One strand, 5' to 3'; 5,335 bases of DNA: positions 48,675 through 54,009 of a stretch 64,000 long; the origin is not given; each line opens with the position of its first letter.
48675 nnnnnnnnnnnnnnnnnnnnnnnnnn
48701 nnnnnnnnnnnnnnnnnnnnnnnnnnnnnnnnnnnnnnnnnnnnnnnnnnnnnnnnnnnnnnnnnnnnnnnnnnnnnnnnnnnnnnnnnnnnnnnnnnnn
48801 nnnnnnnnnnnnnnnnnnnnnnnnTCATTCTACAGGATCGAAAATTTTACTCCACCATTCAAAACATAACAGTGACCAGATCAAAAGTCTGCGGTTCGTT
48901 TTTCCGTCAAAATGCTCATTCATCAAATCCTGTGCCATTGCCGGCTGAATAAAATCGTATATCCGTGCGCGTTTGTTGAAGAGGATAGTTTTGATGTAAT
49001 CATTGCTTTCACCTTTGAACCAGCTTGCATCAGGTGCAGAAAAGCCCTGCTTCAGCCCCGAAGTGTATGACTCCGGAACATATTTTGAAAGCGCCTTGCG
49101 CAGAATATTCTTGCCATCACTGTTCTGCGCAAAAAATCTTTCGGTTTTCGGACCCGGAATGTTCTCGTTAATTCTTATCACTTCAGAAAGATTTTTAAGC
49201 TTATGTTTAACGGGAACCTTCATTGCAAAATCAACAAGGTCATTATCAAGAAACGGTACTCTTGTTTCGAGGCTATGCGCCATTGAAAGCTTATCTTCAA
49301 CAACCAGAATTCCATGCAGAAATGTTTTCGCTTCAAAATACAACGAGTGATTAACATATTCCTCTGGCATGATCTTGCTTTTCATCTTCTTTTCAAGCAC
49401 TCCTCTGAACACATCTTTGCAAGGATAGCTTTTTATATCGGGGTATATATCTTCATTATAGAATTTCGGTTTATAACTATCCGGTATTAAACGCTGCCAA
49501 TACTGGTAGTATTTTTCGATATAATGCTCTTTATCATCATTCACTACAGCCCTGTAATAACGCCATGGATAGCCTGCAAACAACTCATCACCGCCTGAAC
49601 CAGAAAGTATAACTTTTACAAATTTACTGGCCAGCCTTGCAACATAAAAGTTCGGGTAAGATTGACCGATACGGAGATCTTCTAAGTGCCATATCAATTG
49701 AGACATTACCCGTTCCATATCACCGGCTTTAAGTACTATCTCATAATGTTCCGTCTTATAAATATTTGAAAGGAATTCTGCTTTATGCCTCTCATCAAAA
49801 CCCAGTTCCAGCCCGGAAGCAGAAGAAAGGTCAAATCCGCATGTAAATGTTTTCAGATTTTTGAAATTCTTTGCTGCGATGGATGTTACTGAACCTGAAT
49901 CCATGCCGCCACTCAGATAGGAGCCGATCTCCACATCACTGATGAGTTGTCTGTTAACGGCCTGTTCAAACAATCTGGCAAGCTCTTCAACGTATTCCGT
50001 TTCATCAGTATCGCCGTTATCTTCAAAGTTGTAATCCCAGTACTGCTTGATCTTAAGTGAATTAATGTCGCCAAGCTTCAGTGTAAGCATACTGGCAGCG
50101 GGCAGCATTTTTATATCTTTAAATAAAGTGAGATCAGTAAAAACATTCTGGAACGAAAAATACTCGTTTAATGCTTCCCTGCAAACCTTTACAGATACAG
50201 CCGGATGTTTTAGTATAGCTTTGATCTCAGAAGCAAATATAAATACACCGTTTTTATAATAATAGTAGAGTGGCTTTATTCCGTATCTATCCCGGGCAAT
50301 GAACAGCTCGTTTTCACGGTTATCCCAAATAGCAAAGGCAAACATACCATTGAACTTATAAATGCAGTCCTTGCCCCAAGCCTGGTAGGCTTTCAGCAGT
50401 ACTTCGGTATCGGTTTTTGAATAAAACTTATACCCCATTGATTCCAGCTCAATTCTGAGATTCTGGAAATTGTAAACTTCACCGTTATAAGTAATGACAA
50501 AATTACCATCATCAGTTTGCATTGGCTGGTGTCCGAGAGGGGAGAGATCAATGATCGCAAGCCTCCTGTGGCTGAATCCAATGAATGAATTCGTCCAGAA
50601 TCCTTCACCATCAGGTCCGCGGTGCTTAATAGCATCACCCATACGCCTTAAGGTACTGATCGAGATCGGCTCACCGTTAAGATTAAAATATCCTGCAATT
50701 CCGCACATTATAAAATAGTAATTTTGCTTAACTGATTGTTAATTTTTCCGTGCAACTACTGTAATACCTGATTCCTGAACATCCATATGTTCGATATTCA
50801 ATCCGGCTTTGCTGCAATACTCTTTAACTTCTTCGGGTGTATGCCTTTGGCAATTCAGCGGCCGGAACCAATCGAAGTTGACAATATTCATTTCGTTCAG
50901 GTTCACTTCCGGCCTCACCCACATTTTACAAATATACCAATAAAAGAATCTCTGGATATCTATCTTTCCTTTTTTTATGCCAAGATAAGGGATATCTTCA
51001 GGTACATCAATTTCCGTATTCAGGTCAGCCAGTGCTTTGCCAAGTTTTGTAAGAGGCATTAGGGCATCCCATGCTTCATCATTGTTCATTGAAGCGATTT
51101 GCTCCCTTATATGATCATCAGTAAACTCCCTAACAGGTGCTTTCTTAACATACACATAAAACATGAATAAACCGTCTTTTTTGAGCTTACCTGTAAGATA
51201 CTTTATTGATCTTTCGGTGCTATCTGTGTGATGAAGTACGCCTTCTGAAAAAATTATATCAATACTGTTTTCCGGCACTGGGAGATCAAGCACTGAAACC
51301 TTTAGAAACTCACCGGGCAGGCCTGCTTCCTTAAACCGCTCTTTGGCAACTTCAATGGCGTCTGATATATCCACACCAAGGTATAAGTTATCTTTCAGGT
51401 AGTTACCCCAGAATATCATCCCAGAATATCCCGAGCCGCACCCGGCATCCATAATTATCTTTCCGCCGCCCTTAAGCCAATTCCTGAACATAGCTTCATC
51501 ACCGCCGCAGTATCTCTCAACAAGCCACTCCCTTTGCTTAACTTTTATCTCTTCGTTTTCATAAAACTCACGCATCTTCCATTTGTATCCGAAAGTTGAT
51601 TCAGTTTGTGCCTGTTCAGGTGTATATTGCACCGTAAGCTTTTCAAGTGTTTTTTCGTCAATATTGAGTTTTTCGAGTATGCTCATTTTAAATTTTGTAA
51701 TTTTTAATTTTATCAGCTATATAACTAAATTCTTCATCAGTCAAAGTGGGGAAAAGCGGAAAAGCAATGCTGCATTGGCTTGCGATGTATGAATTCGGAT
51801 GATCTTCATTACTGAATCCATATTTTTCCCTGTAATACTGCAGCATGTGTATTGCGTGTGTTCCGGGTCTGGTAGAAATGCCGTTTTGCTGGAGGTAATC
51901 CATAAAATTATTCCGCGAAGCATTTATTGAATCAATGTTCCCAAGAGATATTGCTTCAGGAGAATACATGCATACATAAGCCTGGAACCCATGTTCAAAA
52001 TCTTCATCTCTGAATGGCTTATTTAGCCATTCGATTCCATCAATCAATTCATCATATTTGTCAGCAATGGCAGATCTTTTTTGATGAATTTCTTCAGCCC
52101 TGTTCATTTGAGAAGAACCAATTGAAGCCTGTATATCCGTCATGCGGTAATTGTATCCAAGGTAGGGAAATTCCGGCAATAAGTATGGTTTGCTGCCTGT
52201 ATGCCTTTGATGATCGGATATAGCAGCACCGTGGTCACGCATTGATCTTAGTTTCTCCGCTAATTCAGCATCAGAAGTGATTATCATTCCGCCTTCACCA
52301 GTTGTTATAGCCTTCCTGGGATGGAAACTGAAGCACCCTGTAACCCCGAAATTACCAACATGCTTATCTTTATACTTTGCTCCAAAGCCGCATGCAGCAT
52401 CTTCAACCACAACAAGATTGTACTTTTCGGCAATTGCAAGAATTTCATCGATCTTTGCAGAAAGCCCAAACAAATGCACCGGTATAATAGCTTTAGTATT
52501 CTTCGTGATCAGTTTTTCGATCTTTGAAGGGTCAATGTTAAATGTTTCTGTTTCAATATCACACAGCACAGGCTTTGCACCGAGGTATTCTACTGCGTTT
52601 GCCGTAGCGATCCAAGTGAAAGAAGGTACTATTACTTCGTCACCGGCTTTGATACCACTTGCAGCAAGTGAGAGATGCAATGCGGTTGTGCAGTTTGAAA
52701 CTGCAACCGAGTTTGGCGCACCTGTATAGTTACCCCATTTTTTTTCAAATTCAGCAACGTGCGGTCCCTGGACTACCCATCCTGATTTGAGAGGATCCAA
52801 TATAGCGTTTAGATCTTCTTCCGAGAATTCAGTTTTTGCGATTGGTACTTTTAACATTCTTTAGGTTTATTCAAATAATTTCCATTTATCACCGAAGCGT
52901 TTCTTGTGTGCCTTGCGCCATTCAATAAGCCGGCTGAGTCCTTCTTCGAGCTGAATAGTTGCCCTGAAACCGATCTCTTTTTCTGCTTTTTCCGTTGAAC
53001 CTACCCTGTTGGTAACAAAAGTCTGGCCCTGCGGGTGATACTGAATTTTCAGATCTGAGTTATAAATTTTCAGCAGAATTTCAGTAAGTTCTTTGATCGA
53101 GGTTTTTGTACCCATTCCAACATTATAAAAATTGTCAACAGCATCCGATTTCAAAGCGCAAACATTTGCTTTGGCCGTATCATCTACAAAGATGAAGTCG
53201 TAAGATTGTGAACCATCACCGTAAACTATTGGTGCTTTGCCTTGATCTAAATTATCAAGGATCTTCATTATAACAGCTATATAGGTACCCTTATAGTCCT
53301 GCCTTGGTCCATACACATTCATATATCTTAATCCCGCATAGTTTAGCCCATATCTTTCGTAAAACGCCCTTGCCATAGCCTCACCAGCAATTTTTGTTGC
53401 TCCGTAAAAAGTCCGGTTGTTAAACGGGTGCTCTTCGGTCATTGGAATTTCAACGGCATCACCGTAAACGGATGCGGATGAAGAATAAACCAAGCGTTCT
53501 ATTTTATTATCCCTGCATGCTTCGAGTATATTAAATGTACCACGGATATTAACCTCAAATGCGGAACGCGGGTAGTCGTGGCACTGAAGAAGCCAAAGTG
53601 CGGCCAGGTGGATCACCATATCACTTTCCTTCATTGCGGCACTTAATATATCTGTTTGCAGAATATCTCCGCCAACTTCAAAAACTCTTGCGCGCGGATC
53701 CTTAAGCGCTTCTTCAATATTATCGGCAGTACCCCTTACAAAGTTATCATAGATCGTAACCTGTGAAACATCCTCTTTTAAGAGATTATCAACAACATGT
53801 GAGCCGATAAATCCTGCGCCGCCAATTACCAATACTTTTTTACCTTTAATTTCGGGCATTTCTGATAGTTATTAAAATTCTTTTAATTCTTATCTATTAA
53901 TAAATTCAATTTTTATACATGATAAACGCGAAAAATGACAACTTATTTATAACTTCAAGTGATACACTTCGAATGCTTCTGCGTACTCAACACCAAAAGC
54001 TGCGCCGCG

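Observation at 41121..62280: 21-kb single-strand glycan locus rich in tailoring enzymes but lacking an initiating transferase, Wzy and all but one glycosyltransferase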

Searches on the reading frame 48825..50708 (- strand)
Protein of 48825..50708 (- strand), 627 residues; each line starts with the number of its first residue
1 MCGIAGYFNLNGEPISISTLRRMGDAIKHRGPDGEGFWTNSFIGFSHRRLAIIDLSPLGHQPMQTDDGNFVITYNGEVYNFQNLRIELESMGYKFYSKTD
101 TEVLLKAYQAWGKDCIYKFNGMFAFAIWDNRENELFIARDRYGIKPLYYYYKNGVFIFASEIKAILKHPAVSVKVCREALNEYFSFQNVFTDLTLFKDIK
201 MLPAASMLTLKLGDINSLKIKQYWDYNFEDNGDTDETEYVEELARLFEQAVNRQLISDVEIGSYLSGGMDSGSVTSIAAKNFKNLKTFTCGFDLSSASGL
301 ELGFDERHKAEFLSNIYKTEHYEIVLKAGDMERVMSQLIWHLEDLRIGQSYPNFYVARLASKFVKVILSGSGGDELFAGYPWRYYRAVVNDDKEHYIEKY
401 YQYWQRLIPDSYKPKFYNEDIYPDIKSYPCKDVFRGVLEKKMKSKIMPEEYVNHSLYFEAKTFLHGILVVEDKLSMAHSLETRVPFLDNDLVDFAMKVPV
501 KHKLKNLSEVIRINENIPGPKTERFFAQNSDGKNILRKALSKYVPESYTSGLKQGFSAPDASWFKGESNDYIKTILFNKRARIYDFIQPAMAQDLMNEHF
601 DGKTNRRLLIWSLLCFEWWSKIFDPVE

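Call 5: search_protein_families(library=pfam, proteins=[window:48825-50708:-], max_evalue=0.01)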
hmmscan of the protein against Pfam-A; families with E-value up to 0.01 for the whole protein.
window:48825-50708:- (627 aa): 4 families
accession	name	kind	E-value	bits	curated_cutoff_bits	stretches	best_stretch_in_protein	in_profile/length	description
PF00733.27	Asn_synthase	-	9.3e-85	285.8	21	1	242-620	1-353/354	Asparagine synthase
PF13537.11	GATase_7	-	3e-49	166.6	25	1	47-166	1-122/123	Glutamine amidotransferase domain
PF13522.11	GATase_6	-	2.3e-46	157.4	27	1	32-161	1-130/130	Glutamine amidotransferase domain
PF12481.13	DUF3700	-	0.00032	20.7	27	1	115-167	125-178/228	Aluminium induced protein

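Call 9: search_protein_families(library=ncbifam, proteins=[window:48825-50708:-], max_evalue=0.001)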
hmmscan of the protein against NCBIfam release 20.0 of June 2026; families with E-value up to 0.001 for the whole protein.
window:48825-50708:- (627 aa): 9 families
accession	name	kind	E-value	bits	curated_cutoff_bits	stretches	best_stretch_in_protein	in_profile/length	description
TIGR01536.1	asn_synth_AEB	equivalog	3.1e-138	462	267.1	1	2-507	1-491/517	asparagine synthase (glutamine-hydrolyzing)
TIGR03108.1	eps_aminotran_1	hypoth_equivalog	6.3e-138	461.2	816.9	3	1-386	1-378/628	XrtA/PEP-CTERM system amidotransferase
TIGR03104.1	trio_amidotrans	equivalog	1.5e-118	396.6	570.1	1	1-509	1-498/589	N-acetylglutaminylglutamine amidotransferase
NF006949.0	PRK09431.1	equivalog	6.2e-89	299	499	3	1-168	1-168/554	asparagine synthase B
NF033535.1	lass_lactam_cya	exception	3.1e-83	280.5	525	2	1-389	1-387/668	lasso peptide isopeptide bond-forming cyclase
TIGR01135.1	glmS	equivalog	4.5e-11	42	418.05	1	62-170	86-202/607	glutamine--fructose-6-phosphate transaminase (isomerizing)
NF001484.0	PRK00331.1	subfamily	5.9e-11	41.5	381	1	62-170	87-203/601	isomerizing glutamine--fructose-6-phosphate transaminase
TIGR01134.1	purF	equivalog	2.3e-09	37.1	350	1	60-165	84-199/432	amidophosphoribosyltransferase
NF033561.1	macrolact_Ik_Al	subfamily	2.9e-09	36.1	300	1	112-284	72-237/561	albusnodin/ikarugamycin family macrolactam cyclase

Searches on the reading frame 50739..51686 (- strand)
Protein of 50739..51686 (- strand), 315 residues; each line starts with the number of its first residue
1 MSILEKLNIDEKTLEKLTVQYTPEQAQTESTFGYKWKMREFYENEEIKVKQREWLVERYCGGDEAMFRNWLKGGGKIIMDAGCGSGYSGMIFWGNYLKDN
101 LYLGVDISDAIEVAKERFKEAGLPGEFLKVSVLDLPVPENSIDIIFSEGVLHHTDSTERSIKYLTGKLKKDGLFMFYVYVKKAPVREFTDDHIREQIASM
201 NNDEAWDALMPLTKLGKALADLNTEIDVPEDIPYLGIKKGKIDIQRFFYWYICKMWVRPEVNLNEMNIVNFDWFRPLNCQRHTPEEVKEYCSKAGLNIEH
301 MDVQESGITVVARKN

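Call 5: search_protein_families(library=pfam, proteins=[window:50739-51686:-], max_evalue=0.01)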
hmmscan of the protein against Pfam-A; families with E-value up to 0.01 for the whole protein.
window:50739-51686:- (315 aa): 7 families
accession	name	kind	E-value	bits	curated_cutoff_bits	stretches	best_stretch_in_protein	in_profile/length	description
PF08241.18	Methyltransf_11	-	2e-14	54.4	21.2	1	80-176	2-95/95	Methyltransferase domain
PF13847.12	Methyltransf_31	-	3.4e-13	49.9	27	1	75-184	4-114/145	Methyltransferase domain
PF13649.12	Methyltransf_25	-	1.6e-12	48.4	27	1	78-172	1-97/97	Methyltransferase domain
PF08242.18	Methyltransf_12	-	2.7e-10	41.3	30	1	79-174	1-98/98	Methyltransferase domain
PF08003.17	Methyltransf_9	-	1.4e-05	24.7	23.8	1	75-175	116-216/315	Protein of unknown function (DUF1698)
PF13489.12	Methyltransf_23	-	1.5e-05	25.3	27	1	75-181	23-121/164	Methyltransferase domain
PF05175.20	MTS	-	0.0028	17.8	23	1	76-160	33-117/170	Methyltransferase small domain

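Call 9: search_protein_families(library=ncbifam, proteins=[window:50739-51686:-], max_evalue=0.001)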
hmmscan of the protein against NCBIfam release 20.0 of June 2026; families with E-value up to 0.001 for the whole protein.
window:50739-51686:- (315 aa): 14 families
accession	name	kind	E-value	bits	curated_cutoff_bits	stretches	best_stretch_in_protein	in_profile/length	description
TIGR02072.1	BioC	equivalog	4e-09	36.6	184.95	1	76-182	36-138/244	malonyl-ACP O-methyltransferase BioC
NF047649.1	MTase_UXPK_star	exception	8e-09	34.9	460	1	45-181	49-186/283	methyltransferase/UXPK-star double selenoprotein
NF045667.1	MTase_DVU1556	equivalog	1e-08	34.9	155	1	75-231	23-167/213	DVU_1556 family methyltransferase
NF040539.1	AST_met_ArsM_2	exception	3.4e-08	33.6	240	1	76-188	58-175/262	putative arsinothricin biosynthesis methyltransferase ArsM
NF011650.0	PRK15068.1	equivalog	4e-08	32.5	209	1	75-174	123-223/324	tRNA 5-methoxyuridine(34)/uridine 5-oxyacetic acid(34) synthase CmoB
NF041537.1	ArsM_AhpD_UU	exception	4.9e-08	32.1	510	1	44-184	47-188/345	arsenite methyltransferase/AhpD domain selenoprotein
NF008823.0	PRK11873.1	subfamily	2.9e-07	30.3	263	1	40-181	46-186/272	arsenite methyltransferase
NF041536.1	ArsM_DUF2284_UU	exception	1.4e-06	26.9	575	1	52-177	55-181/459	arsenite methyltransferase/DUF2284 domain selenoprotein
TIGR00452.1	TIGR00452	equivalog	2.5e-06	26.5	275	1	75-174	118-217/316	tRNA 5-methoxyuridine(34)/uridine 5-oxyacetic acid(34) synthase CmoB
NF001244.0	PRK00216.1-5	equivalog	6.6e-06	25.6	216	1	73-145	47-122/236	bifunctional demethylmenaquinone methyltransferase/2-methoxy-6-polyprenyl-1,4-benzoquinol methylase UbiE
NF045825.1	FAmtase_mtf2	equivalog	5.6e-05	22.5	400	1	75-177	59-159/248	fatty-acid O-methyltransferase Mtf2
NF002463.0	PRK01683.1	equivalog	0.00018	21.2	297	1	77-174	34-126/258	trans-aconitate 2-methyltransferase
TIGR01983.1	UbiG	equivalog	0.00022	20.6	102.95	1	75-176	50-151/228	bifunctional 2-polyprenyl-6-hydroxyphenol methylase/3-demethylubiquinol 3-O-methyltransferase UbiG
NF008300.0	PRK11088.1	equivalog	0.00093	18.8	303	0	69-146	80-156/272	23S rRNA (guanine(745)-N(1))-methyltransferase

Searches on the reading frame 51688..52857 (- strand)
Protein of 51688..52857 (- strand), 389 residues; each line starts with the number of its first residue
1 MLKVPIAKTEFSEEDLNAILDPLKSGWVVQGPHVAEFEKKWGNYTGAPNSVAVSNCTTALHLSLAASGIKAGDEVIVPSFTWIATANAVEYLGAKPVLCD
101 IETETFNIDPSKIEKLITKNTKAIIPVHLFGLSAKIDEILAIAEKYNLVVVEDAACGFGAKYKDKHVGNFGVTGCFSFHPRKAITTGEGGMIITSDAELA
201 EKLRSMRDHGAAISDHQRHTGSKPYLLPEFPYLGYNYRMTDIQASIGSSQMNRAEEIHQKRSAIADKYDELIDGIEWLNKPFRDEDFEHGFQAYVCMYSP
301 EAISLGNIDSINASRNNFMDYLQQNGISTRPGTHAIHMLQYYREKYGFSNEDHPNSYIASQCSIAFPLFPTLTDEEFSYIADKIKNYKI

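Call 4: search_protein_families(library=pfam, proteins=[window:51688-52857:-], max_evalue=0.01)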
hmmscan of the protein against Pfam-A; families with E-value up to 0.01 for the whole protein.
window:51688-52857:- (389 aa): 3 families
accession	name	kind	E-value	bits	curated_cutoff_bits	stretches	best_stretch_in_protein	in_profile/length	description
PF01041.23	DegT_DnrJ_EryC1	-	1.5e-112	376.9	19.8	1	12-384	4-359/360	DegT/DnrJ/EryC1/StrS aminotransferase family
PF00155.27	Aminotran_1_2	-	7.3e-10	39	19.7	1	33-155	42-187/361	Aminotransferase class I and II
PF00266.25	Aminotran_5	-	1e-05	25.2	21.5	1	51-161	65-183/371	Aminotransferase class-V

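Call 8: search_protein_families(library=ncbifam, proteins=[window:51688-52857:-], max_evalue=0.001)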
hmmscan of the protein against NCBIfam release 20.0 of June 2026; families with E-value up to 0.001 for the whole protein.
window:51688-52857:- (389 aa): 27 families (the best 25 are shown)
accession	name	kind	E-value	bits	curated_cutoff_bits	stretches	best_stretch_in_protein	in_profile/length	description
TIGR03588.1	PseC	equivalog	1.6e-90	303.8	423.5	1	5-385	3-377/380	UDP-4-amino-4,6-dideoxy-N-acetyl-beta-L-altrosamine transaminase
NF008658.2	PRK11658.1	equivalog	1.7e-89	300.1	631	1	4-385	5-374/379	UDP-4-amino-4-deoxy-L-arabinose aminotransferase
TIGR04181.1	NHT_00031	hypoth_equivalog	1.8e-80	270.6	420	1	5-346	2-339/359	LegC family aminotransferase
NF008687.0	PRK11706.1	equivalog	3.4e-68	230.1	375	1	8-387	6-373/375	dTDP-4-amino-4,6-dideoxygalactose transaminase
TIGR02379.1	ECA_wecE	subfamily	8.1e-58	196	434.85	1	11-387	9-374/376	dTDP-4-amino-4,6-dideoxy-D-glucose transaminase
TIGR04427.1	PLP_DesI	equivalog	2e-55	188.5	650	1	23-384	42-379/390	dTDP-4-dehydro-6-deoxyglucose aminotransferase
NF011936.0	PRK15407.1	equivalog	2.8e-49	168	423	1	4-386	37-434/440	lipopolysaccharide biosynthesis protein RfbH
NF041364.1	GntC_guanitoxin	equivalog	2.8e-10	39.7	415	1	48-167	60-187/356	guanitoxin biosynthesis PLP-dependent (S)-gamma-hydroxy-L-arginine cyclodehydratase GntC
NF006230.0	PRK08363.1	equivalog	5.1e-10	38.7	534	1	34-171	79-222/398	alanine aminotransferase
NF005816.0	PRK07682.1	equivalog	2.9e-09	36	620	1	55-154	98-203/390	aminotransferase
NF004975.0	PRK06348.1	equivalog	3.5e-09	36.2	549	1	51-154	93-202/384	pyridoxal phosphate-dependent aminotransferase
TIGR01977.1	am_tr_V_EF2568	hypoth_equivalog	8.4e-09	34.9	377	1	51-198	66-217/376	cysteine desulfurase family protein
NF041091.1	asp_aminotase_Arch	equivalog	8e-08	31.5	550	1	43-154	82-200/376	aspartate aminotransferase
NF004770.0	PRK06108.1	subfamily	2.1e-07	30.1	422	1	39-125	88-175/396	pyridoxal phosphate-dependent aminotransferase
NF005817.0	PRK07683.1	equivalog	1.4e-06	27.3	575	1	48-131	90-175/387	aminotransferase A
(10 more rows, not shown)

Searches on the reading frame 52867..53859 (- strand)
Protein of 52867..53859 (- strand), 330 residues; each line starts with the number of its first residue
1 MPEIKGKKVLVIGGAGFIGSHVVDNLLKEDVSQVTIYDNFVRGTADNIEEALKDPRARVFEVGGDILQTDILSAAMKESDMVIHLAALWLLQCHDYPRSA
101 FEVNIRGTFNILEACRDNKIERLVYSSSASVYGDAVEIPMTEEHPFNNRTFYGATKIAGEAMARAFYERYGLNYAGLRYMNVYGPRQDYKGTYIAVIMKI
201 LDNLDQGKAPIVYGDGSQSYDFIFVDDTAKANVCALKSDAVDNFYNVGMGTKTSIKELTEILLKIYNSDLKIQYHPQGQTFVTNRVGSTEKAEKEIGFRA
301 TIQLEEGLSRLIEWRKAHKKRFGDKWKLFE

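Call 4: search_protein_families(library=pfam, proteins=[window:52867-53859:-], max_evalue=0.01)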
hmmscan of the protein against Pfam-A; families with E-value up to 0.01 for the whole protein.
window:52867-53859:- (330 aa): 12 families
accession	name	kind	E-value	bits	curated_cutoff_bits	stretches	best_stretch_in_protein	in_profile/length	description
PF01370.27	Epimerase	-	2.4e-55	188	20.9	1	9-248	1-240/240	NAD dependent epimerase/dehydratase family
PF16363.11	GDP_Man_Dehyd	-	3.8e-51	174.9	27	1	10-309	1-330/332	GDP-mannose 4,6 dehydratase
PF01073.25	3Beta_HSD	-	1.1e-32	113.6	22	1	10-237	1-230/280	3-beta hydroxysteroid dehydrogenase/isomerase family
PF02719.21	Polysacc_synt_2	-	4.1e-17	62.7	20.2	1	9-271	1-252/293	Polysaccharide biosynthesis protein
PF04321.23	RmlD_sub_bind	-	2.4e-13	50.3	27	1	8-189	2-155/287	RmlD substrate binding domain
PF07993.18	NAD_binding_4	-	2.5e-13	50.2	20.1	1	13-231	3-257/258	Male sterility protein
PF13460.12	NAD_binding_10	-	5.7e-12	46.3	27.2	1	13-180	1-144/184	NAD(P)H-binding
PF05368.20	NmrA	-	1.5e-07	31.7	27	1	7-129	3-108/298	NmrA-like family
PF03435.24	Sacchrp_dh_NADP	-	6.1e-06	27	25.1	1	9-86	1-76/129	Saccharopine dehydrogenase NADP binding domain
PF00106.31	adh_short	-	2.1e-05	24.5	26.6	1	7-168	1-165/195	short chain dehydrogenase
PF08659.16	KR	-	0.00012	22.5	22.6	1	9-134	3-143/180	KR domain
PF01488.26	Shikimate_DH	-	0.0057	17.2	24.3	0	3-83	9-90/138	Shikimate / quinate 5-dehydrogenase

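Call 8: search_protein_families(library=ncbifam, proteins=[window:52867-53859:-], max_evalue=0.001)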
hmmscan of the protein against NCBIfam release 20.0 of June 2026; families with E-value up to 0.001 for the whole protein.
window:52867-53859:- (330 aa): 33 families (the best 25 are shown)
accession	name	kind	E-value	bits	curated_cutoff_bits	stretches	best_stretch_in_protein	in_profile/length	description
TIGR04180.1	EDH_00030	hypoth_equivalog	1.4e-51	175.3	475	1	9-277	1-267/297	NAD-dependent 4,6-dehydratase LegB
TIGR01179.1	galE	equivalog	8.3e-51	172.8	262.3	1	8-320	1-330/332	UDP-glucose 4-epimerase GalE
TIGR01181.1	dTDP_gluc_dehyt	equivalog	3.6e-45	154.4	365.1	1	8-320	1-316/321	dTDP-glucose 4,6-dehydratase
TIGR02197.1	heptose_epim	equivalog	3.4e-43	148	274.6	1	9-315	1-313/316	ADP-glyceromanno-heptose 6-epimerase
NF011728.1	PRK15181.1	equivalog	1.7e-37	129.2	760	1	6-262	15-278/348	Vi polysaccharide biosynthesis UDP-N-acetylglucosaminuronic acid C-4 epimerase TviC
NF047922.1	GDPFucSynFcl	equivalog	5e-28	98.4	500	1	94-319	71-305/308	GDP-L-fucose synthase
NF007956.0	PRK10675.1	subfamily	2.5e-27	95.9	394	1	8-322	2-336/338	UDP-glucose 4-epimerase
NF008360.0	PRK11150.1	equivalog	5.1e-26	91.6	452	1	9-274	2-261/310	ADP-glyceromanno-heptose 6-epimerase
NF007582.0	PRK10217.1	equivalog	3.5e-24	85.6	698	1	7-315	2-331/355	dTDP-glucose 4,6-dehydratase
NF007490.0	PRK10084.1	subfamily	1.7e-23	83.2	649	1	8-319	2-338/361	dTDP-glucose 4,6-dehydratase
NF042423.1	oxyalk_red_Shew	equivalog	1.1e-21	77.3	580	1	6-237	8-222/331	2-alkyl-3-oxoalkanoate reductase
NF042422.1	oxyalk_red_OleD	equivalog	2.2e-21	76.6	580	1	8-240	2-219/329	2-alkyl-3-oxoalkanoate reductase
NF043036.1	ErythonDh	equivalog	6e-21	75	325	1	8-166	2-163/321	D-erythronate dehydrogenase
NF008872.0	PRK11908.1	equivalog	6.7e-20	71.4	294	1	7-319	2-339/349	bifunctional UDP-4-keto-pentose/UDP-xylose synthase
TIGR03466.1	HpnA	hypoth_equivalog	9.2e-20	70.8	367.65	1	8-248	2-229/327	hopanoid-associated sugar epimerase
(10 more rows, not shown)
